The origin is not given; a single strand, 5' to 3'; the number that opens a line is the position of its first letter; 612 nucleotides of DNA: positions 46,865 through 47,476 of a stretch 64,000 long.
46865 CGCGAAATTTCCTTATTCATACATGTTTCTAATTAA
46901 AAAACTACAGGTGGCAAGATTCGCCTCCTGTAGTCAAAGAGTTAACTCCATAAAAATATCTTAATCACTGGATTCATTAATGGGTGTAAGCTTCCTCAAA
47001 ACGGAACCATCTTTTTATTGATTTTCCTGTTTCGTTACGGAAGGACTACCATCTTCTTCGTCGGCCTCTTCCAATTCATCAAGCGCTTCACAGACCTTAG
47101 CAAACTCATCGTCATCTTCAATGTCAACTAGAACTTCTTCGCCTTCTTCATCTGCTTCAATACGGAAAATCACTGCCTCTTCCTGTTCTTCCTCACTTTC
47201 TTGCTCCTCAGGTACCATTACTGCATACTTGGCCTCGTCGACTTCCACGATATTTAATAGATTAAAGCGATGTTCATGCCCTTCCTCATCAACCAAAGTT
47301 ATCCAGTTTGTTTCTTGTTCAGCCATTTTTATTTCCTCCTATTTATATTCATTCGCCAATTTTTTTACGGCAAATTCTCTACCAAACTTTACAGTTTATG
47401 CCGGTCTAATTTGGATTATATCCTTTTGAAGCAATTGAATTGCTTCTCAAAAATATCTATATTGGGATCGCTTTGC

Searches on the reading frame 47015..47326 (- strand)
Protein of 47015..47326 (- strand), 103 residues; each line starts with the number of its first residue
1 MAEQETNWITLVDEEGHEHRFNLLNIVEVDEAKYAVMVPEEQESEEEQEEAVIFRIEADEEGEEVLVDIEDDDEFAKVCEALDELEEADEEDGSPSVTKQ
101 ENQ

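Call 46: search_protein_families(library=ncbifam, proteins=[window:47015-47326:-], max_evalue=0.001)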
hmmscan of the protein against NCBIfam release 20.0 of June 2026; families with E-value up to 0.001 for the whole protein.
window:47015-47326:- (103 aa): 4 families
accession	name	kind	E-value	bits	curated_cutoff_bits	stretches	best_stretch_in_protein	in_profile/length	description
NF010222.0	PRK13678.2-5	equivalog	6.5e-09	36.3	87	1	1-90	1-95/96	hypothetical protein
NF010217.0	PRK13678.1-4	equivalog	4.2e-07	30.4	88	1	3-90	8-99/102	hypothetical protein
NF010220.0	PRK13678.2-3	equivalog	1.8e-06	28.2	111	1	7-85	6-79/84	hypothetical protein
NF010218.0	PRK13678.2-1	equivalog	1.5e-05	25.3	96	1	5-79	3-75/83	hypothetical protein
